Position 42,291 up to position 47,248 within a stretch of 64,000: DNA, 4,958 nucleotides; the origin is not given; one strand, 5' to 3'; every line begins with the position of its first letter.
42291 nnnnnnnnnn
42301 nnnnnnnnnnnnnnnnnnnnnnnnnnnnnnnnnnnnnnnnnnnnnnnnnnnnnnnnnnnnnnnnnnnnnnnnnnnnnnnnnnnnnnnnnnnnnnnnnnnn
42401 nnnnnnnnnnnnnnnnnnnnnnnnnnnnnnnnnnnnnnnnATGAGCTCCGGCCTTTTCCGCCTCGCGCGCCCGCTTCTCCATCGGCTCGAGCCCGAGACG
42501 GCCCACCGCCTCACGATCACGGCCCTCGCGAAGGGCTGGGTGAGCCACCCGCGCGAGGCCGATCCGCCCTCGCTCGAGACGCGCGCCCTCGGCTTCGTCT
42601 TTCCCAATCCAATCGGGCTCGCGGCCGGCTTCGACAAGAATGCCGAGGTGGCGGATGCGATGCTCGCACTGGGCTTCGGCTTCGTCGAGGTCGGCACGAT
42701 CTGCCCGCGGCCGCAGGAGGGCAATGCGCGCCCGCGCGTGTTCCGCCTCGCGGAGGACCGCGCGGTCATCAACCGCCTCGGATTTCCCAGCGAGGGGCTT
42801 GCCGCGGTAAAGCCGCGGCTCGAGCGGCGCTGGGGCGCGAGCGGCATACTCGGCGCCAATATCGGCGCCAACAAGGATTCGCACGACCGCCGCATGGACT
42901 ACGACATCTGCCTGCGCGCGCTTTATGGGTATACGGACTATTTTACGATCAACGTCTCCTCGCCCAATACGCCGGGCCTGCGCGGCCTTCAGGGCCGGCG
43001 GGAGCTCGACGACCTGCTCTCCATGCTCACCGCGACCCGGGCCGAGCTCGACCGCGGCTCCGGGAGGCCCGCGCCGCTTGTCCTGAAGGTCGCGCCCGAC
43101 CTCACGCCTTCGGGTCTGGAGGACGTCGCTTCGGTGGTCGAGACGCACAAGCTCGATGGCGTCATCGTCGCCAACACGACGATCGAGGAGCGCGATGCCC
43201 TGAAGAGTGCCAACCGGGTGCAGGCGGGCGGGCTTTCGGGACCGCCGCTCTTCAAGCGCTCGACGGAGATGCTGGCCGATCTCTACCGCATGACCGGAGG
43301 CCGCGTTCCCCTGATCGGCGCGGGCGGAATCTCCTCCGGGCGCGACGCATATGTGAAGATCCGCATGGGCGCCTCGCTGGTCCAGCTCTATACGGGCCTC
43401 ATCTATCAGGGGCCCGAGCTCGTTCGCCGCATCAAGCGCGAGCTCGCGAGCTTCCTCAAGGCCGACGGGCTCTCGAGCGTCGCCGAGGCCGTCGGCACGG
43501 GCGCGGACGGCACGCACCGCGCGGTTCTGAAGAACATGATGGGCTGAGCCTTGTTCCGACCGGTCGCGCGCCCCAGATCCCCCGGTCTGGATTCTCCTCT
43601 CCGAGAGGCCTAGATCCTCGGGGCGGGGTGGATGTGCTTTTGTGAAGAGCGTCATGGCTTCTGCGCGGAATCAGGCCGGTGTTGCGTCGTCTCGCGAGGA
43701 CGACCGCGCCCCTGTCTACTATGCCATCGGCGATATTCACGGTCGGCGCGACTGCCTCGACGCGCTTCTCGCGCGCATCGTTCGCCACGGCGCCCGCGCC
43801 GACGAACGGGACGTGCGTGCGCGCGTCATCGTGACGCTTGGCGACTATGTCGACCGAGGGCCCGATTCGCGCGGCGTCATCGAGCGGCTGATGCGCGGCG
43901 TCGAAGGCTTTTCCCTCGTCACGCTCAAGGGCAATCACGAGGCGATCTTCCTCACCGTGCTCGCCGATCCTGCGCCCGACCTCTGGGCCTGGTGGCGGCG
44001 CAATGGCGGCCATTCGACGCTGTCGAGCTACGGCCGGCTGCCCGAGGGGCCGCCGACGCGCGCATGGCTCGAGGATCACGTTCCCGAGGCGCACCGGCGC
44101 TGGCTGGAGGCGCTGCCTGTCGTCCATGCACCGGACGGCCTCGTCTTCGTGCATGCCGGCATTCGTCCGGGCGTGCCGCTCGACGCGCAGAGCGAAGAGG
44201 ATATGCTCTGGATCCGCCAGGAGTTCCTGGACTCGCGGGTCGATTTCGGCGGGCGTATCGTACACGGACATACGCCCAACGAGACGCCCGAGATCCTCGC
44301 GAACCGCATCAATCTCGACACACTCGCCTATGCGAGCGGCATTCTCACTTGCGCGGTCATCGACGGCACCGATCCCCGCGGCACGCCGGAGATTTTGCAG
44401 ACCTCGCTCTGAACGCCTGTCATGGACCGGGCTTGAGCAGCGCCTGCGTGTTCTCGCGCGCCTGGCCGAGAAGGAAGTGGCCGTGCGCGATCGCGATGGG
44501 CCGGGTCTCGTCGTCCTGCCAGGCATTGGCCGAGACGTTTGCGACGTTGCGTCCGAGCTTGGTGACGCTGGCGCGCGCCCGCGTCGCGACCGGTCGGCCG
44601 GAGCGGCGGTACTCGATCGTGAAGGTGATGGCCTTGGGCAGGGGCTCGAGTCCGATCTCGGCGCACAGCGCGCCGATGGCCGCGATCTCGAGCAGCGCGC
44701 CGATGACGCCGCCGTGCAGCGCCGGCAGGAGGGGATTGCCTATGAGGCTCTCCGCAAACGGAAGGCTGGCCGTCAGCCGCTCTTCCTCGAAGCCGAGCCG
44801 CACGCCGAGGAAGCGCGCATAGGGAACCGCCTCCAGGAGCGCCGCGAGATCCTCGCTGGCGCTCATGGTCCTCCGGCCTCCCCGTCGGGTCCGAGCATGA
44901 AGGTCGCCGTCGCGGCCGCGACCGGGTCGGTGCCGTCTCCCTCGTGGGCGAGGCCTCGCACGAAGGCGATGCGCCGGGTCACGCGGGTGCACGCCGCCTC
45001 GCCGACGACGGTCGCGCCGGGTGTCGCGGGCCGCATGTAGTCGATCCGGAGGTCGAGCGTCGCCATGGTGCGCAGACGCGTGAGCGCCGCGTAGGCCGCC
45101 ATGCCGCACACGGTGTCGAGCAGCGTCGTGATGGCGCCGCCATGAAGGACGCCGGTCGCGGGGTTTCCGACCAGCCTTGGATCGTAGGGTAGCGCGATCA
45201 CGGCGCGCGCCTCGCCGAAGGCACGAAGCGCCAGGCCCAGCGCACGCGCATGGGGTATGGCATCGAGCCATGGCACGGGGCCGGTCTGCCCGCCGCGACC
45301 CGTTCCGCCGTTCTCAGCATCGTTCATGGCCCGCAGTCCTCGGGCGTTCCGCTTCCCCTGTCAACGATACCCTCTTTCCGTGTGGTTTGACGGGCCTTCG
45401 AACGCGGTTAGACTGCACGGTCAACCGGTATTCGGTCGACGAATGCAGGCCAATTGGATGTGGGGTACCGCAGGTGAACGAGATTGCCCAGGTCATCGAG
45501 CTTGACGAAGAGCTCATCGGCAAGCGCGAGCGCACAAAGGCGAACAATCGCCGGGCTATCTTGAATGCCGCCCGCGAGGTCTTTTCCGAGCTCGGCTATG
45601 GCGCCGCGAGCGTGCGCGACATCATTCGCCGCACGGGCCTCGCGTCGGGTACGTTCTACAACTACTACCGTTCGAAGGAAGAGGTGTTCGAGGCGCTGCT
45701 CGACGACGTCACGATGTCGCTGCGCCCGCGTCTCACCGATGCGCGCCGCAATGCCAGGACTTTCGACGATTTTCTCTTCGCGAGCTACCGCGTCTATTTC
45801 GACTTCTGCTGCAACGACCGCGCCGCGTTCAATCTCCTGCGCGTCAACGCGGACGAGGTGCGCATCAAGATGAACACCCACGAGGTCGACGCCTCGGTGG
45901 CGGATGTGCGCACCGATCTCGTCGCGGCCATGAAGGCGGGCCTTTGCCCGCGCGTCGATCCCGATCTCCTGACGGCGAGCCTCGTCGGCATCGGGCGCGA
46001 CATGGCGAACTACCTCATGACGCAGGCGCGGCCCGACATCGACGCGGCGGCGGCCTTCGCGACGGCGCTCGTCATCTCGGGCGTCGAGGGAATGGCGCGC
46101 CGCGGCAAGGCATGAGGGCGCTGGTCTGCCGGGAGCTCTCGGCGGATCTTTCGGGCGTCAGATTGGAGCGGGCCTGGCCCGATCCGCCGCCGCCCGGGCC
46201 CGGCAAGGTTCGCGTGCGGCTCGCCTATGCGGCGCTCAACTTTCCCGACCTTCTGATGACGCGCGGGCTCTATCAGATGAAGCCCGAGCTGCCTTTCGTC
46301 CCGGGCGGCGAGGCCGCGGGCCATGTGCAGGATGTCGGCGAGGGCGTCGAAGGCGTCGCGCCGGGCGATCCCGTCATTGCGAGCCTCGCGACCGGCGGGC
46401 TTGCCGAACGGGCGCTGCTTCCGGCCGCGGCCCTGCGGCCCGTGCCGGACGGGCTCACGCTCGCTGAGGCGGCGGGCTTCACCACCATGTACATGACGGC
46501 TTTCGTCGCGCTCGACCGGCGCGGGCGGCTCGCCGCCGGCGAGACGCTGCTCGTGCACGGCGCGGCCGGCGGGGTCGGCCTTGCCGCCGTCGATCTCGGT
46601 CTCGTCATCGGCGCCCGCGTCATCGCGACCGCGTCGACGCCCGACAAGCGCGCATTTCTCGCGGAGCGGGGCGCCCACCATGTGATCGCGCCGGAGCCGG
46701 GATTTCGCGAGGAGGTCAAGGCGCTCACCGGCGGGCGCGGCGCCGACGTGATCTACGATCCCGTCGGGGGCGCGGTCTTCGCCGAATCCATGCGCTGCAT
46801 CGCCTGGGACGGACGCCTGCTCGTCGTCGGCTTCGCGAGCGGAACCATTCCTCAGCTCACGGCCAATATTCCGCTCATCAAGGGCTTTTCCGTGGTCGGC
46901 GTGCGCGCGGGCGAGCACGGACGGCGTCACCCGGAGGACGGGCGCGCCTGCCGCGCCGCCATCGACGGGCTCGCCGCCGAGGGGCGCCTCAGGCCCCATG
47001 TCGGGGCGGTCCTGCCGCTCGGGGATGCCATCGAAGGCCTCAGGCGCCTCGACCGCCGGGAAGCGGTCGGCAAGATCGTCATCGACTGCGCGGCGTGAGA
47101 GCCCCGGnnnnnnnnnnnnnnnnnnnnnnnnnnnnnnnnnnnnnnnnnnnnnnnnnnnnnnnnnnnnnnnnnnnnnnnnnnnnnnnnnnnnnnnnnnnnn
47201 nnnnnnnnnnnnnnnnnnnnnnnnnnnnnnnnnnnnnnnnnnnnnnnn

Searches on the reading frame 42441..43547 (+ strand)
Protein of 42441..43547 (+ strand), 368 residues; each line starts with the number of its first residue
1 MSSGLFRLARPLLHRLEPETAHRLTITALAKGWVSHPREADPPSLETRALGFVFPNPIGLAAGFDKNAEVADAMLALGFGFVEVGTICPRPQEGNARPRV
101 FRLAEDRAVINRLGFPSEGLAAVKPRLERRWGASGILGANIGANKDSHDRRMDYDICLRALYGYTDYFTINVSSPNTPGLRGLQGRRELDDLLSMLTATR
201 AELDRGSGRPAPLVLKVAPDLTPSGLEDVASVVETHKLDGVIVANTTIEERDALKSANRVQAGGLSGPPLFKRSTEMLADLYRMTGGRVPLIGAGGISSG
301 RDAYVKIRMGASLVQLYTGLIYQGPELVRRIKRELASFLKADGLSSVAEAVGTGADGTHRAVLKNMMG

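Call 13: search_protein_families(library=pfam, proteins=[window:42441-43547:+], max_evalue=0.001)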
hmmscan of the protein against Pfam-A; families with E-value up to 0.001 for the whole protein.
window:42441-43547:+ (368 aa): 1 family
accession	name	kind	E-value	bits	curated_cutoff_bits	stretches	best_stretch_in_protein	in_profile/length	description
PF01180.27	DHO_dh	-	7.6e-78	262.1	27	1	45-339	2-291/291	Dihydroorotate dehydrogenase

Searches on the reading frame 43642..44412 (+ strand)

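Call 13: search_protein_families(library=pfam, proteins=[window:43642-44412:+], max_evalue=0.001)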
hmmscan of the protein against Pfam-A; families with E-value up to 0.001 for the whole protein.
window:43642-44412:+ (256 aa): 1 family
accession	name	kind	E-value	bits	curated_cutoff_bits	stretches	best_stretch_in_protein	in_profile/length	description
PF00149.33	Metallophos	-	8.1e-13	49.7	21.5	1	28-214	5-159/191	Calcineurin-like phosphoesterase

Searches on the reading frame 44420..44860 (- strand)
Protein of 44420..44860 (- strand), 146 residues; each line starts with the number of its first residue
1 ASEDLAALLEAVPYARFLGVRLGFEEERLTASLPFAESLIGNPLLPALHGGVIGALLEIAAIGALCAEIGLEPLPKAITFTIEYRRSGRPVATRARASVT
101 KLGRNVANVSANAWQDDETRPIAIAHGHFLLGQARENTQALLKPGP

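Call 13: search_protein_families(library=pfam, proteins=[window:44420-44860:-], max_evalue=0.001)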
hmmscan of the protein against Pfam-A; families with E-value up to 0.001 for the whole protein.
window:44420-44860:- (146 aa): 2 families
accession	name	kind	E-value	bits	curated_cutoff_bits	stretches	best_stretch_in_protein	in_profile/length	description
PF03061.28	4HBT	-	3.3e-09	37.4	20.6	1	48-120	4-77/79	Thioesterase superfamily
PF13622.12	4HBT_3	-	1.2e-06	29.1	24.3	1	47-126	10-79/83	Acyl-CoA thioesterase N-terminal domain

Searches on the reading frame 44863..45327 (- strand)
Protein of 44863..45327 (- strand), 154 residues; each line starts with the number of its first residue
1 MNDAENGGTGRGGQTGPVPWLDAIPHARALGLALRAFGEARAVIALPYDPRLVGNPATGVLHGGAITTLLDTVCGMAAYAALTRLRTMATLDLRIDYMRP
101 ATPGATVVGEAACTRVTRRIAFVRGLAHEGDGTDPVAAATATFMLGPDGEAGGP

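Call 13: search_protein_families(library=pfam, proteins=[window:44863-45327:-], max_evalue=0.001)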
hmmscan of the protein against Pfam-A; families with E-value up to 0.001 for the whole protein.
window:44863-45327:- (154 aa): 2 families
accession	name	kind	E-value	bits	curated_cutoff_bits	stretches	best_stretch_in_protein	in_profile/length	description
PF03061.28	4HBT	-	1.2e-17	64.5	20.6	1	59-134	2-77/79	Thioesterase superfamily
PF13622.12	4HBT_3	-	7.2e-05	23.4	24.3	1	58-144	8-83/83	Acyl-CoA thioesterase N-terminal domain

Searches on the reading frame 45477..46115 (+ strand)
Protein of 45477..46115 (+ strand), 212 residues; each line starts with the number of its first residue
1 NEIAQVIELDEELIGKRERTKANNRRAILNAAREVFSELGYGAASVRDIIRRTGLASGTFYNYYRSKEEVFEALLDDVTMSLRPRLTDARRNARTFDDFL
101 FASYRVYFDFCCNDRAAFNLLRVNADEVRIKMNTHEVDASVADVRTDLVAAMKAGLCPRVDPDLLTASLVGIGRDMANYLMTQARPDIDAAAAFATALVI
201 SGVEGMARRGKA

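Call 13: search_protein_families(library=pfam, proteins=[window:45477-46115:+], max_evalue=0.001)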
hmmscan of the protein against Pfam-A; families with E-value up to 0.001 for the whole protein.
window:45477-46115:+ (212 aa): 1 family
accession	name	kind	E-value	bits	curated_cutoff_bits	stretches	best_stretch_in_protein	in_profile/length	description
PF00440.29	TetR_N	-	4.4e-16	58.8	24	1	28-74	1-47/47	Bacterial regulatory proteins, tetR family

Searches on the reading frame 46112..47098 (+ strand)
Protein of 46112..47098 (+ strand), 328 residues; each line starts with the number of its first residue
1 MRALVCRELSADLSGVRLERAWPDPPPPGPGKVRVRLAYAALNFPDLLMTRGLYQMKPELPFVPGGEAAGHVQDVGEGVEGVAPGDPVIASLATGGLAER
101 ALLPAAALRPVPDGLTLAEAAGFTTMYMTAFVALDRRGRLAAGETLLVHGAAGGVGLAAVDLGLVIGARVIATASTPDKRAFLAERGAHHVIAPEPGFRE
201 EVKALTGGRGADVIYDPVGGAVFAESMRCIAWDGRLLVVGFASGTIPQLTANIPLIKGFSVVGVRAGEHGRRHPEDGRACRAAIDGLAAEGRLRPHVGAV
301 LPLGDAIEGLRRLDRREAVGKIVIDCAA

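Call 13: search_protein_families(library=pfam, proteins=[window:46112-47098:+], max_evalue=0.001)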
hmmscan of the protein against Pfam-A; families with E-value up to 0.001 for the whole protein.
window:46112-47098:+ (328 aa): 3 families
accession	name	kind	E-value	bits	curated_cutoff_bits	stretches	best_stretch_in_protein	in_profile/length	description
PF00107.32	ADH_zinc_N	-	1.3e-25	90.2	31.8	1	154-268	1-116/129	Zinc-binding dehydrogenase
PF13602.12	ADH_zinc_N_2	-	1.7e-14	55.3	27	1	187-324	2-134/134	Zinc-binding dehydrogenase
PF08240.17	ADH_N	-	2.7e-14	53.7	23.5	1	29-113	1-104/104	Alcohol dehydrogenase GroES-like domain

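Call 74: search_protein_families(library=ncbifam, proteins=[window:46112-47098:+], max_evalue=0.00001)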
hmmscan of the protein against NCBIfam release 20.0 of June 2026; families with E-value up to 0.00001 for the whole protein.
window:46112-47098:+ (328 aa): 21 families
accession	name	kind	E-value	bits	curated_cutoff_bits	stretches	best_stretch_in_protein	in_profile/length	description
TIGR02824.1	quinone_pig3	subfamily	3.5e-61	207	296.8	1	24-325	21-324/325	putative NAD(P)H quinone oxidoreductase, PIG3 family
NF010344.0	PRK13771.1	subfamily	8.6e-38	130.1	349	2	95-325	116-332/334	putative alcohol dehydrogenase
NF041183.1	Pks2_ls1_myc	equivalog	9.1e-37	125.6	2400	1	24-326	1426-1729/2086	sulfolipid-1 biosynthesis phthioceranic/hydroxyphthioceranic acid synthase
NF041172.1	AcrlCoa_red_Thmprot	equivalog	6.6e-33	114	500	2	95-324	116-332/334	acryloyl-CoA reductase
TIGR02823.1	oxido_YhdH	subfamily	5.1e-30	104.4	297.25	1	30-267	26-269/324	acrylyl-CoA reductase family protein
NF008024.0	PRK10754.1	subfamily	7.4e-30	104.1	348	1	26-253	24-252/327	NADPH:quinone reductase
NF051456.1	acrylyl_AcuI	equivalog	2e-24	86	440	1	31-326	28-324/325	acrylyl-CoA reductase (NADPH)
TIGR01751.1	crot-CoA-red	equivalog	1.8e-20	73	378.55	1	94-192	139-239/398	crotonyl-CoA carboxylase/reductase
TIGR03989.1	Rxyl_3153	subfamily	2e-19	70.1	440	2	95-249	139-296/370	NDMA-dependent alcohol dehydrogenase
TIGR03451.1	mycoS_dep_FDH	equivalog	1.1e-18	67.2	512.9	2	90-263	124-296/358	S-(hydroxymethyl)mycothiol dehydrogenase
NF041097.1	keto_inos_dh_IolM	equivalog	3.1e-17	62.3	450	1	135-323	199-387/389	scyllo-inosose 3-dehydrogenase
TIGR02817.1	adh_fam_1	subfamily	5e-15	55.8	284.05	1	54-239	52-246/336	zinc-binding alcohol dehydrogenase family protein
NF006940.0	PRK09422.1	equivalog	6.8e-15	54.9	344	1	94-326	114-335/338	alcohol dehydrogenase AdhP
NF058644.1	CurcmRedCuraProt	equivalog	8e-14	51.5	440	1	118-240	116-240/336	NADPH-dependent curcumin/dihydrocurcumin reductase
NF047908.1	AldhRedAhr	equivalog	4.9e-13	48.7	470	1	94-266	119-285/335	NADPH-dependent aldehyde reductase Ahr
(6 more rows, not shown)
